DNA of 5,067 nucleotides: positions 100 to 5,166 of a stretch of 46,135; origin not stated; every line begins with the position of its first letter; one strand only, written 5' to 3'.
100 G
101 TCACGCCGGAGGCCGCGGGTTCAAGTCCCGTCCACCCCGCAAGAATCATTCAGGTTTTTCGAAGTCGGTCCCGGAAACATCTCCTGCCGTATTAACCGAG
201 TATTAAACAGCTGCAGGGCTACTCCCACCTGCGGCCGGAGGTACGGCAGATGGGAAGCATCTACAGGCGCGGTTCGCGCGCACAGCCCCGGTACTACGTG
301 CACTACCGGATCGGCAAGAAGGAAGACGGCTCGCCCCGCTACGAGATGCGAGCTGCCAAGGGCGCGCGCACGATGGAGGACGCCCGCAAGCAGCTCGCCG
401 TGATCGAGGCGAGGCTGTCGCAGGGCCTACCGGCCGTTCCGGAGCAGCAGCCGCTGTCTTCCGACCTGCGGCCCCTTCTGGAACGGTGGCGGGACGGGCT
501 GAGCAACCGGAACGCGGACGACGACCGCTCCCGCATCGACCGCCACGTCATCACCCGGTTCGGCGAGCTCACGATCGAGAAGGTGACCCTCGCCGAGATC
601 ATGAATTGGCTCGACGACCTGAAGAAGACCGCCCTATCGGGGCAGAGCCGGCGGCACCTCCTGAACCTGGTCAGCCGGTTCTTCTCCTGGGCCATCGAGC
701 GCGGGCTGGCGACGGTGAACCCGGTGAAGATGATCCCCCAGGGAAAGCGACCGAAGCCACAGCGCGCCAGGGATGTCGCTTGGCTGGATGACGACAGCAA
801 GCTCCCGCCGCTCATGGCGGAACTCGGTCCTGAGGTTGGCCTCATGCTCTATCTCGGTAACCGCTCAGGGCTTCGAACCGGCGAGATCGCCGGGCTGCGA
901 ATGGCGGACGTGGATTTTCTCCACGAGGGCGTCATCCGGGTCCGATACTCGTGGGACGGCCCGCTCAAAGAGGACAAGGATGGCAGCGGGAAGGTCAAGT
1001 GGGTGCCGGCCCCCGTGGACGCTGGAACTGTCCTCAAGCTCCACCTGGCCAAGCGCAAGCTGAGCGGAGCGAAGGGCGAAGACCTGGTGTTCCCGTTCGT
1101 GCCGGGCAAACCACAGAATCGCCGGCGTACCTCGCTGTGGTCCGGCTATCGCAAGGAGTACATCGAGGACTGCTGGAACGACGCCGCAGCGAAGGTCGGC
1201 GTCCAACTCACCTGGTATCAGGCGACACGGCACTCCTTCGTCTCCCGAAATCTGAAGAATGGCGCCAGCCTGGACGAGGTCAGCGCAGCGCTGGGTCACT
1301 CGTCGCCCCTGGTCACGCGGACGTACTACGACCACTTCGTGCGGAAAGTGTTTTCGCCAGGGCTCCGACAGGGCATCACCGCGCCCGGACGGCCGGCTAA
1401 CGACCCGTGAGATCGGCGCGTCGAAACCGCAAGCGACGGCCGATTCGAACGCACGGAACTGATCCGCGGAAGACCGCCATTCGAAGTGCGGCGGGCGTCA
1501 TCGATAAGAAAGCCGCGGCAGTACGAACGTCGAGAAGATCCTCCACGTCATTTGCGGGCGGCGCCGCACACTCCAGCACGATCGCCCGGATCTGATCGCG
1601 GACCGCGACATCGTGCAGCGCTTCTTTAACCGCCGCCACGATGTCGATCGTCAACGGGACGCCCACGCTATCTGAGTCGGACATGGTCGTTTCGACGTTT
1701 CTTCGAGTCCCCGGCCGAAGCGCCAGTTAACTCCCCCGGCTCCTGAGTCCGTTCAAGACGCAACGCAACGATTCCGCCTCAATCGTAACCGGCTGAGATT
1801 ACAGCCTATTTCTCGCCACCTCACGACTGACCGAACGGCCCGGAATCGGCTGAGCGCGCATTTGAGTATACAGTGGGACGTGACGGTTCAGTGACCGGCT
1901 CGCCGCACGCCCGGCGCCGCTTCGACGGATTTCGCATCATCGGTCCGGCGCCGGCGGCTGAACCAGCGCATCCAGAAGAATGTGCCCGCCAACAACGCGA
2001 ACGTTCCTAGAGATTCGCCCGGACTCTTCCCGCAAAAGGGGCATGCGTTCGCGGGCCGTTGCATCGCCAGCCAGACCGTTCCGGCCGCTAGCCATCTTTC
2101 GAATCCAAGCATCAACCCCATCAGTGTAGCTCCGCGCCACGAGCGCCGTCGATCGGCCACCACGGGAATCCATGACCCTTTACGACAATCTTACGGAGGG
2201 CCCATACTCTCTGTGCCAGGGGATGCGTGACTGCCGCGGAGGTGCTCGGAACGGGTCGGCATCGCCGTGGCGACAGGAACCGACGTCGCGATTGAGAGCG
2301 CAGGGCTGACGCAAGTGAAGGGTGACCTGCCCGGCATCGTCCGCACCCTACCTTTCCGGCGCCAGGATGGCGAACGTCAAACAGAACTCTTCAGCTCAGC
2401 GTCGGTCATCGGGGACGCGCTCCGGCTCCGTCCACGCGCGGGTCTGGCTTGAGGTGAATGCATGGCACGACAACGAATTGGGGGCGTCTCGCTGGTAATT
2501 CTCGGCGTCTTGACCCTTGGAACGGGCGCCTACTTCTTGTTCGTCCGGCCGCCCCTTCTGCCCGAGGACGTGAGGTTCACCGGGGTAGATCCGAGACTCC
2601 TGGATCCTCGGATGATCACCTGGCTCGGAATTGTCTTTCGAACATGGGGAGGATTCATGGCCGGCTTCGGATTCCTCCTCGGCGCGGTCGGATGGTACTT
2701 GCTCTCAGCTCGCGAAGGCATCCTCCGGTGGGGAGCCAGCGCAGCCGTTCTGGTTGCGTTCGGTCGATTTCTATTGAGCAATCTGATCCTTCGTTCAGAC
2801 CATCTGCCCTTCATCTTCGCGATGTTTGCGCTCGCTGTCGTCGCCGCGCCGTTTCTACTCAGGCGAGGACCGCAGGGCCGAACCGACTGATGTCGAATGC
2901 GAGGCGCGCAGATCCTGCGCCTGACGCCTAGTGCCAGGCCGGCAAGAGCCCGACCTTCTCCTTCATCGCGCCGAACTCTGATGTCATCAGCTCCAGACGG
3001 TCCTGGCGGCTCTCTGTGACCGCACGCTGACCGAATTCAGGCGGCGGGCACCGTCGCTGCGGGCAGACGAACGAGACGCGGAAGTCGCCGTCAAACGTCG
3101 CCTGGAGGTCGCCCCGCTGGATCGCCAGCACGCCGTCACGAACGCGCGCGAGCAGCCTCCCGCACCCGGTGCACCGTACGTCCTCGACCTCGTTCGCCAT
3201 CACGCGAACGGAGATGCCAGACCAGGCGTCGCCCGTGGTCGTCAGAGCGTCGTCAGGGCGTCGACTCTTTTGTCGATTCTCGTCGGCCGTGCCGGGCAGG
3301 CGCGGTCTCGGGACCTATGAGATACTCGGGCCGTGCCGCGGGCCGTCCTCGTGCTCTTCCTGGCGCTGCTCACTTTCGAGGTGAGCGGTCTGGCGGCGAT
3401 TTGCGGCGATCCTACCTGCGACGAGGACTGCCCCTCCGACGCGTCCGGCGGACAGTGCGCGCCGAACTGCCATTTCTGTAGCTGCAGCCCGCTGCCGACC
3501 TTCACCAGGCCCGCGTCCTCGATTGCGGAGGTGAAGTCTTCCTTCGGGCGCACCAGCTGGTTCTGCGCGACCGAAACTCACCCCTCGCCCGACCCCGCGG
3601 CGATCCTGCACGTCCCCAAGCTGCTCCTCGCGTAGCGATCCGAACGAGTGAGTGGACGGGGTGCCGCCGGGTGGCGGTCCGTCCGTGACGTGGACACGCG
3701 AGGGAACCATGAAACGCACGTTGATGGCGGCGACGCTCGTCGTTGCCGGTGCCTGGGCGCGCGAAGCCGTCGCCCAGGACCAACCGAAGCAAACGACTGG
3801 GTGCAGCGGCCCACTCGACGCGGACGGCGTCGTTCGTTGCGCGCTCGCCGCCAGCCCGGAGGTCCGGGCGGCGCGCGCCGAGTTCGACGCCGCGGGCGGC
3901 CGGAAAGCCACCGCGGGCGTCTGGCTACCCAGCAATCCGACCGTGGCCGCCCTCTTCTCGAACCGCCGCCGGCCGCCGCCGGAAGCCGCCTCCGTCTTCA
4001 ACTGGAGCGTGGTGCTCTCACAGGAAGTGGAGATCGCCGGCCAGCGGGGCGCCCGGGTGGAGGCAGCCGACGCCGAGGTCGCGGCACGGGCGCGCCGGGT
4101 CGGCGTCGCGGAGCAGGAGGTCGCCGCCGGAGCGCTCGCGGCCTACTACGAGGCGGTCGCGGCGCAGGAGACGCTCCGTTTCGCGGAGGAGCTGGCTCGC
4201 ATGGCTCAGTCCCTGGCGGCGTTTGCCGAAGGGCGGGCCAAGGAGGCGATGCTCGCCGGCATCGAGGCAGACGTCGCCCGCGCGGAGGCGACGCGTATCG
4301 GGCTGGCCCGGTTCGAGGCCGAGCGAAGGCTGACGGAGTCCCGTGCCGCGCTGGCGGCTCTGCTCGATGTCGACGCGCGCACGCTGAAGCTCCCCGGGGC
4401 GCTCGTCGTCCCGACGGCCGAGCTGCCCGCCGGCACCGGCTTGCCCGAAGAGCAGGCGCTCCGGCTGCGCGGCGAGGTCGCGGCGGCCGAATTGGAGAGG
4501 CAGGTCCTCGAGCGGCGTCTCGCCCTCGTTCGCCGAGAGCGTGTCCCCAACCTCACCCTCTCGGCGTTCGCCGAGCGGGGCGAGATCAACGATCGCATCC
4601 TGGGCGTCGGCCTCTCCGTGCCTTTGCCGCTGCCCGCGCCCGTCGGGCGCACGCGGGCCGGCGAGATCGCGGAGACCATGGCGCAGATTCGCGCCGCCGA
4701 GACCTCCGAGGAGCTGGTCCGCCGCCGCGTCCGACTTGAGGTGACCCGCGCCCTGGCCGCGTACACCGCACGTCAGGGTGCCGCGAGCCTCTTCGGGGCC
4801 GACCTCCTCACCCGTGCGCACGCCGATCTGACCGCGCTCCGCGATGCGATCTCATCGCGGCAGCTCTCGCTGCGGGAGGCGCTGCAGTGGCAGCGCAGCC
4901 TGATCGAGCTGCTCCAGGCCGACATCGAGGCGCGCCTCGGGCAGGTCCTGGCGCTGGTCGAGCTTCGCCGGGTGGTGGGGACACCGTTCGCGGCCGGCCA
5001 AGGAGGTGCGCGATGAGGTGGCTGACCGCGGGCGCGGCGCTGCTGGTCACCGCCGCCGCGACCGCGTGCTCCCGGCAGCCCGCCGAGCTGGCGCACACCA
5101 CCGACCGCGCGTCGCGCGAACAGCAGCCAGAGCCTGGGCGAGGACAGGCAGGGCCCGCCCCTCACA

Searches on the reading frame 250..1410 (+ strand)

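Call 47: search_protein_families(library=pfam, proteins=[window:250-1410:+], max_evalue=0.0001)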
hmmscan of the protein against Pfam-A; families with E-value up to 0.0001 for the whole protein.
window:250-1410:+ (386 aa): 2 families
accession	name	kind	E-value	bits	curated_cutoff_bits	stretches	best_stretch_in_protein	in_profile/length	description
PF00589.27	Phage_integrase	-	2.8e-11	44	27.1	1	199-362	27-168/172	Phage integrase family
PF22022.2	Phage_int_M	-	2.4e-06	28.1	27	1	78-160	10-91/96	Phage integrase central domain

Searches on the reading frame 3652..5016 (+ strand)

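Call 47: search_protein_families(library=pfam, proteins=[window:3652-5016:+], max_evalue=0.0001)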
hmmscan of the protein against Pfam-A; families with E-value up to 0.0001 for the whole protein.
window:3652-5016:+ (454 aa): 1 family
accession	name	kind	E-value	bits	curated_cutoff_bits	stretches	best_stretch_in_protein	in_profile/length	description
PF02321.23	OEP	-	1.4e-18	67.8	22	2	64-237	8-185/187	Outer membrane efflux protein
